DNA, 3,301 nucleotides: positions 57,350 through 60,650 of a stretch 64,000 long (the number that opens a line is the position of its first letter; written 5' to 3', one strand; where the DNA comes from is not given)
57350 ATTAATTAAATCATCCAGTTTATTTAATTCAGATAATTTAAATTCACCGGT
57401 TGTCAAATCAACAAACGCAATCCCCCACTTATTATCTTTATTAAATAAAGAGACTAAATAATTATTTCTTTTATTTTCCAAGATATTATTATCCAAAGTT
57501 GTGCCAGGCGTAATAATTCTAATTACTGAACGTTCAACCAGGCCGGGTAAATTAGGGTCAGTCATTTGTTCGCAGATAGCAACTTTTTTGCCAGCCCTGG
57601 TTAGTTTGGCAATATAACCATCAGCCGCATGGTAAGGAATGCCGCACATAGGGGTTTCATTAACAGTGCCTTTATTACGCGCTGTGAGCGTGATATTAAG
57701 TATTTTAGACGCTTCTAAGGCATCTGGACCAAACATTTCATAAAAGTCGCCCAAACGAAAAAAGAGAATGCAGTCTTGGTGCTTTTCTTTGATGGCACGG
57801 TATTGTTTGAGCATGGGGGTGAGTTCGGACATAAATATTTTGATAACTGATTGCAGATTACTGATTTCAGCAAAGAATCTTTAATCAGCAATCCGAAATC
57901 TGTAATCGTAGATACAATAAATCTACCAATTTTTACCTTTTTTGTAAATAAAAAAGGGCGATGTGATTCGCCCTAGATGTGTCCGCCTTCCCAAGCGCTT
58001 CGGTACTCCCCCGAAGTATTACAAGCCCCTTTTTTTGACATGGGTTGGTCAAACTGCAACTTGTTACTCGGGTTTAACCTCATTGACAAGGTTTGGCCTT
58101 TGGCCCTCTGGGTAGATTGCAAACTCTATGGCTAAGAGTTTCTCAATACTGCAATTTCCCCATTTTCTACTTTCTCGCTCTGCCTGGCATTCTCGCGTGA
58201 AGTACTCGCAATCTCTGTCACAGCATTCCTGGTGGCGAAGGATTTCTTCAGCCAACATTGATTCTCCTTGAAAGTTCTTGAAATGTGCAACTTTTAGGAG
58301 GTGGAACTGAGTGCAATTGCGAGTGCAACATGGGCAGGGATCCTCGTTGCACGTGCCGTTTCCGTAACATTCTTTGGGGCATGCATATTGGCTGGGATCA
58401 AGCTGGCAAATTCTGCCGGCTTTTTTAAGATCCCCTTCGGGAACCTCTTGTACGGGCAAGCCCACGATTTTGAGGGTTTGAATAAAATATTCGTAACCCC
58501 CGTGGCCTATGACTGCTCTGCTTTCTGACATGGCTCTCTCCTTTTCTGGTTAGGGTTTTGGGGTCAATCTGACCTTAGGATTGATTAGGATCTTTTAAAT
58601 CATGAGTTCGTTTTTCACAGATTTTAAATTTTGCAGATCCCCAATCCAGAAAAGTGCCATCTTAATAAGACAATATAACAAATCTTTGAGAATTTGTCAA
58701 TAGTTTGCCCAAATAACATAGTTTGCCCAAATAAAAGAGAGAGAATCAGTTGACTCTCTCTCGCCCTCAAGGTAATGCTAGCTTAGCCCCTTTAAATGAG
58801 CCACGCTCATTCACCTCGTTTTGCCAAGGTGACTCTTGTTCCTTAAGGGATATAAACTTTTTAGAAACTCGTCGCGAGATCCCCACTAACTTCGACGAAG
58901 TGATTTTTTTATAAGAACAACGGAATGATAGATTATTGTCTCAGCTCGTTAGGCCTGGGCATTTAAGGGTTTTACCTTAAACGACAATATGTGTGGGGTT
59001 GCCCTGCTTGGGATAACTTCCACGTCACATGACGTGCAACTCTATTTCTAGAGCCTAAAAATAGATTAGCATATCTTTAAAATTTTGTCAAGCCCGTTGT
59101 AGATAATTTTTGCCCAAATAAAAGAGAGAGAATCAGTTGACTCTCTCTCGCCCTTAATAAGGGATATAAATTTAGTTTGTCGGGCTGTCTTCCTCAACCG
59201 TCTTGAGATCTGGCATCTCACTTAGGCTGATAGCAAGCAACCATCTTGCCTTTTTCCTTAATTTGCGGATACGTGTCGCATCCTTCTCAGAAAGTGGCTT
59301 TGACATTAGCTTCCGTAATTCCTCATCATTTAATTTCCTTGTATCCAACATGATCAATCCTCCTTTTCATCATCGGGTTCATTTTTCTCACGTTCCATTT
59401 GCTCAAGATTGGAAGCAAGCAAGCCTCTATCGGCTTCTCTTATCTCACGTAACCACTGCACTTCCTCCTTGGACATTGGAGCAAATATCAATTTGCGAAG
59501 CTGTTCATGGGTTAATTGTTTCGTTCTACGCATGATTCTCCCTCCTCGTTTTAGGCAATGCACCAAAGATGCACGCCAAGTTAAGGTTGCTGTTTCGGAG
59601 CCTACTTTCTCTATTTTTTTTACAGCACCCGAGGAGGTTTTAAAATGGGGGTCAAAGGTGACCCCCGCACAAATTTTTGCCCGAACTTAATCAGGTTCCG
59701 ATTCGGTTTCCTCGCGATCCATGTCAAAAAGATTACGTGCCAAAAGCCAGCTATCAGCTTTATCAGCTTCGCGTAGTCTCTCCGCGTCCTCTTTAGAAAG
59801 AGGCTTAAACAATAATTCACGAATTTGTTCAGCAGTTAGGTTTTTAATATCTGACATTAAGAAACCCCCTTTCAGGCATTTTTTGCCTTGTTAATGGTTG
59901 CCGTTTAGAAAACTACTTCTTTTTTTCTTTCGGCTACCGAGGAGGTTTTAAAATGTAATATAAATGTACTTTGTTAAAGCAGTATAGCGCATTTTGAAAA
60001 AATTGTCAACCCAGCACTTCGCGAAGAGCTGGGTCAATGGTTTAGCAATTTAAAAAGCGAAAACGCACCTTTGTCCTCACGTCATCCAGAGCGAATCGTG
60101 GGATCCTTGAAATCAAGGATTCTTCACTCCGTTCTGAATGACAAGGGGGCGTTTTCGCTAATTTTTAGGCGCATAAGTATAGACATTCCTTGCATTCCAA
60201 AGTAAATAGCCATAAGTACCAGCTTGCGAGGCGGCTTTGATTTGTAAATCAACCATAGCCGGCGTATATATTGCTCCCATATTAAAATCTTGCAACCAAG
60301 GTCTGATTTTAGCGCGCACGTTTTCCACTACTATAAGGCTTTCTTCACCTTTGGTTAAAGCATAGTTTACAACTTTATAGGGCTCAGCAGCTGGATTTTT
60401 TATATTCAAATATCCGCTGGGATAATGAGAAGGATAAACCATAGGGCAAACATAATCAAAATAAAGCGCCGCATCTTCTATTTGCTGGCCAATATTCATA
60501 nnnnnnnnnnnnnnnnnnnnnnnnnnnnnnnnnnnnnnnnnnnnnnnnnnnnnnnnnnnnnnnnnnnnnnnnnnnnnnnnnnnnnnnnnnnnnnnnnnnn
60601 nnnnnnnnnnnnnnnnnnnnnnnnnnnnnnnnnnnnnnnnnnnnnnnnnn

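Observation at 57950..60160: GC-richer islet after mutS: Cys-rich protein, ncRNA candidate and an operon of three paralogous small acidic-tailed proteins with anti-SD elements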

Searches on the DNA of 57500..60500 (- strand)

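Call 4: search_rna_families(source=window, start=57500, end=60500, threshold=evalue, max_evalue=10, show_alignments=3)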
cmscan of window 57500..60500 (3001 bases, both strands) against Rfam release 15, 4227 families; matches with E-value up to 10: 14.
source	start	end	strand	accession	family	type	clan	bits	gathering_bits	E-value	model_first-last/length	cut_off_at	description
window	57893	57962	+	RF01393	isrJ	Gene; sRNA;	-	21.5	37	0.69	1-75/75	no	isrJ Hfq binding RNA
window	60080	60143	+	RF03459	mir-1890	Gene; miRNA;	-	21.2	76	0.79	1-78/78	no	mir-1890 microRNA precursor family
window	59771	59937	+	RF02188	ST7-OT4_2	Gene; lncRNA;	-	21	55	0.91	1-172/172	no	ST7 overlapping transcript 4 conserved region 2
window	60030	60242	+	RF00552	rncO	Cis-reg;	-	19.9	43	0.25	1-214/214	no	rncO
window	58732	58769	-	RF00752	mir-14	Gene; miRNA;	-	19.9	53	0.77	1-63/63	no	mir-14 microRNA precursor family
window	58671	58700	+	RF00066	U7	Gene; snRNA;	-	18.7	34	0.69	1-62/62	no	U7 small nuclear RNA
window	59119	59156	-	RF00752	mir-14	Gene; miRNA;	-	18.1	53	2.4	1-63/63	no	mir-14 microRNA precursor family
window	57829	57978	+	RF00082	SraG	Gene; sRNA;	-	17.6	50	8.2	1-177/177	no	SraG RNA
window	57836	57898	+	RF01642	ceN54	Gene; snRNA; snoRNA; CD-box;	-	17.2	60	3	1-68/68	no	Caenorhabditis snoRNA ceN54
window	59286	59331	-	RF01147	sR12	Gene; snRNA; snoRNA; CD-box;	-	17.1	38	1.8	1-52/52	no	Small nucleolar RNA sR12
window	59062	59117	+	RF00066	U7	Gene; snRNA;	-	16.9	34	2.2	1-62/62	no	U7 small nuclear RNA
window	58523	58611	-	RF02301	TtnuCD25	Gene; snRNA; snoRNA; CD-box;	-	16.3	85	4.5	1-89/89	no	Tetrahymena snoRNA TtnuCD25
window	59895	60043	+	RF02897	S808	Gene; sRNA;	-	16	76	0.69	1-255/255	no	Staphylococcus sRNA 808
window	59060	59122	-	RF00140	Alpha_RBS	Cis-reg;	-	13.1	38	8.5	4-66/110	no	Alpha operon ribosome binding site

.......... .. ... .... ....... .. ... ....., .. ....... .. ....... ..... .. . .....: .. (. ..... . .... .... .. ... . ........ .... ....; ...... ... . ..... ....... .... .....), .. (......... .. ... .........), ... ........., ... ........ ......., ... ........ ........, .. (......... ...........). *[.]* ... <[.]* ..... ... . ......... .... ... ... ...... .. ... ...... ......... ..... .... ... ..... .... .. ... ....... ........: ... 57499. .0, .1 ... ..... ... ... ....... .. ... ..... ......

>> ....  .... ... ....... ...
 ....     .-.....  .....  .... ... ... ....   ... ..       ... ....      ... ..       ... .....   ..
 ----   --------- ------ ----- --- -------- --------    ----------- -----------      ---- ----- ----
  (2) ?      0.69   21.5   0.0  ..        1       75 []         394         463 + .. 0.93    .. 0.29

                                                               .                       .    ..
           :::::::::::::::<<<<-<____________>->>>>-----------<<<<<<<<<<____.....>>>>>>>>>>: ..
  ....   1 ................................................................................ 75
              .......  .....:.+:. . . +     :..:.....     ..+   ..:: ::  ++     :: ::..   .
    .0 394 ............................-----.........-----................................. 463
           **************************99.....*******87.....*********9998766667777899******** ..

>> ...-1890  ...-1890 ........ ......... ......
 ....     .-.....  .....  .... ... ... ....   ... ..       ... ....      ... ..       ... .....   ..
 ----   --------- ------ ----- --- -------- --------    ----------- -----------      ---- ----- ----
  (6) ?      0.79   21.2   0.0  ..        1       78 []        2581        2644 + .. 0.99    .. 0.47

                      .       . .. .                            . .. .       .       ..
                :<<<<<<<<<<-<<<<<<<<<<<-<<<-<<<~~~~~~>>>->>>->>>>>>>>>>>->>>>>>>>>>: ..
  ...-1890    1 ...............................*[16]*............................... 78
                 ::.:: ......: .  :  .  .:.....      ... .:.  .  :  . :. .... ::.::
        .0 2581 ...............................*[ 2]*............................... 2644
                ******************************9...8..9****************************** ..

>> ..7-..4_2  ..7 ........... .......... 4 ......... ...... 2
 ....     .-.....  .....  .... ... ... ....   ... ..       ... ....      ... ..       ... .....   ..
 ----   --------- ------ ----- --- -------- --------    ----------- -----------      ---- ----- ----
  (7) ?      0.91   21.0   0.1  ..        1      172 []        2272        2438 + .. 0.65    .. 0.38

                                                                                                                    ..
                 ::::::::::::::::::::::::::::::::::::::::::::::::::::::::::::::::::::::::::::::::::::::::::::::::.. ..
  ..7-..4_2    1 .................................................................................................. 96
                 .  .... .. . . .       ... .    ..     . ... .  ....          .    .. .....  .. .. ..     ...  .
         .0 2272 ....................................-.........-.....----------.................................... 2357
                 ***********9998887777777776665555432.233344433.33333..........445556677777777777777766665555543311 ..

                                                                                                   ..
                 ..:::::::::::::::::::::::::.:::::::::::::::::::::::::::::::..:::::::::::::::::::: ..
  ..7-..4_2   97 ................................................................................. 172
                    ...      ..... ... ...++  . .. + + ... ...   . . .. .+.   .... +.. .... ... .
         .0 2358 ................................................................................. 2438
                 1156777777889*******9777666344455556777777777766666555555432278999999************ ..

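Call 63: build_rna_model(alignment_id=A7, structure=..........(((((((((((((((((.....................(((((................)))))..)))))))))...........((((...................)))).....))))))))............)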
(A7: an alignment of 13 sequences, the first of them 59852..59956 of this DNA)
Model R1 built from alignment A7 (13 sequences, 148 columns); structure: as given.
model positions 119; base pairs 26; branch points 1; effective number of sequences 2.62; information 0.59 bits per position. Calibrated on 0.2 Mb of random sequence (short: E-values are rough).
structure used (alignment columns):
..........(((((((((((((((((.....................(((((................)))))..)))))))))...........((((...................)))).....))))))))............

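Call 64: search_with_rna_model(model_id=R1, sources=[window, L001, L003, L004, L005, L006, L007, L009, L011], max_evalue=1, make_alignment=true)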
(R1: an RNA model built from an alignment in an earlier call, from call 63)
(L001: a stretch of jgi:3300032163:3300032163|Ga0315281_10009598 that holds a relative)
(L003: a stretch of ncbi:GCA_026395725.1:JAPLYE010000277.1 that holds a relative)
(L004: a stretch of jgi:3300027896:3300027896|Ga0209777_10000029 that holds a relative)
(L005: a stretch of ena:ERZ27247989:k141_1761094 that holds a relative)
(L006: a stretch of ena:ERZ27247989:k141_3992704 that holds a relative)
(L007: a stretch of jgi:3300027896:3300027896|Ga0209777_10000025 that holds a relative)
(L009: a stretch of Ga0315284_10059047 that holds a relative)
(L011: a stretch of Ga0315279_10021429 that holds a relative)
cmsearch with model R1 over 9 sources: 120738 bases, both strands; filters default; matches with E-value up to 1: 17.
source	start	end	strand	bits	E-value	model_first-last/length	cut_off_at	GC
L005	1198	1319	+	111.5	4.3e-26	1-119/119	no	0.39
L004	6731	6843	+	110.3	8.7e-26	1-119/119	no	0.39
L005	883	995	+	103.2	6e-24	1-119/119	no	0.4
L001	6252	6363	+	102.4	9.6e-24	1-119/119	no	0.36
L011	3879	3991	+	101.8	1.4e-23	1-119/119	no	0.37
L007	5941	6048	+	93.5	2e-21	1-119/119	no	0.42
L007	5616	5733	+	91.5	6.5e-21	1-119/119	no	0.36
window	59852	59956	-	91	8.7e-21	1-119/119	no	0.37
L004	6319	6448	+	85.1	2.9e-19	1-119/119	no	0.42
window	59528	59648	-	76.6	4.9e-17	1-119/119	no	0.45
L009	3868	4006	+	67.7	9.7e-15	1-119/119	no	0.43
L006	601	719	+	65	4.7e-14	1-119/119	no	0.39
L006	924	1029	+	61.8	3.2e-13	1-94/119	3'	0.42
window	48872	48910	-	14.7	0.52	1-119/119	no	0.26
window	38244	38332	-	14.5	0.59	1-119/119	no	0.28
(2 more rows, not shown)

Alignment A8: 17 matches aligned to the model, 154 columns, each read 5' to 3' on its own strand. Consensus structure (alignment columns), stored with it:
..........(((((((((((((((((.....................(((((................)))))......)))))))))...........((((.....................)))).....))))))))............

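Call 74: search_with_rna_model(model_id=R1, sources=[L012, L013, L014, L015], max_evalue=1, show_alignments=3)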
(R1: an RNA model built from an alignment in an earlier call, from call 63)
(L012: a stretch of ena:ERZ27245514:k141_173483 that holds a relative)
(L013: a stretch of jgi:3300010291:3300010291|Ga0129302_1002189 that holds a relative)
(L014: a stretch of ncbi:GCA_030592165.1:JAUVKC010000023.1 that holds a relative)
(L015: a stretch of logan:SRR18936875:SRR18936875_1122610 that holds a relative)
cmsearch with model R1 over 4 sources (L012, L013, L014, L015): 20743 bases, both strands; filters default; matches with E-value up to 1: 11.
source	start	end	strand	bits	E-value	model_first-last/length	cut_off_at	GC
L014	34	139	+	72.7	8.4e-17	1-119/119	no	0.35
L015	307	412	+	72.7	8.4e-17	1-119/119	no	0.35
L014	507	637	+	68.3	1.1e-15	1-119/119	no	0.42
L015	780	910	+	68.3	1.1e-15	1-119/119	no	0.42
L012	1004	1128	+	58.4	4.3e-13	1-119/119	no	0.39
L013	986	1110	+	58.4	4.3e-13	1-119/119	no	0.39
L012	1744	1864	+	54.7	3.9e-12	1-119/119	no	0.45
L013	1726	1846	+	54.7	3.9e-12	1-119/119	no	0.45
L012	194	314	+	49.4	9.1e-11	1-119/119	no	0.44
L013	176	296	+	49.4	9.1e-11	1-119/119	no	0.44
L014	3120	3232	+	21.5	0.0016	1-119/119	no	0.34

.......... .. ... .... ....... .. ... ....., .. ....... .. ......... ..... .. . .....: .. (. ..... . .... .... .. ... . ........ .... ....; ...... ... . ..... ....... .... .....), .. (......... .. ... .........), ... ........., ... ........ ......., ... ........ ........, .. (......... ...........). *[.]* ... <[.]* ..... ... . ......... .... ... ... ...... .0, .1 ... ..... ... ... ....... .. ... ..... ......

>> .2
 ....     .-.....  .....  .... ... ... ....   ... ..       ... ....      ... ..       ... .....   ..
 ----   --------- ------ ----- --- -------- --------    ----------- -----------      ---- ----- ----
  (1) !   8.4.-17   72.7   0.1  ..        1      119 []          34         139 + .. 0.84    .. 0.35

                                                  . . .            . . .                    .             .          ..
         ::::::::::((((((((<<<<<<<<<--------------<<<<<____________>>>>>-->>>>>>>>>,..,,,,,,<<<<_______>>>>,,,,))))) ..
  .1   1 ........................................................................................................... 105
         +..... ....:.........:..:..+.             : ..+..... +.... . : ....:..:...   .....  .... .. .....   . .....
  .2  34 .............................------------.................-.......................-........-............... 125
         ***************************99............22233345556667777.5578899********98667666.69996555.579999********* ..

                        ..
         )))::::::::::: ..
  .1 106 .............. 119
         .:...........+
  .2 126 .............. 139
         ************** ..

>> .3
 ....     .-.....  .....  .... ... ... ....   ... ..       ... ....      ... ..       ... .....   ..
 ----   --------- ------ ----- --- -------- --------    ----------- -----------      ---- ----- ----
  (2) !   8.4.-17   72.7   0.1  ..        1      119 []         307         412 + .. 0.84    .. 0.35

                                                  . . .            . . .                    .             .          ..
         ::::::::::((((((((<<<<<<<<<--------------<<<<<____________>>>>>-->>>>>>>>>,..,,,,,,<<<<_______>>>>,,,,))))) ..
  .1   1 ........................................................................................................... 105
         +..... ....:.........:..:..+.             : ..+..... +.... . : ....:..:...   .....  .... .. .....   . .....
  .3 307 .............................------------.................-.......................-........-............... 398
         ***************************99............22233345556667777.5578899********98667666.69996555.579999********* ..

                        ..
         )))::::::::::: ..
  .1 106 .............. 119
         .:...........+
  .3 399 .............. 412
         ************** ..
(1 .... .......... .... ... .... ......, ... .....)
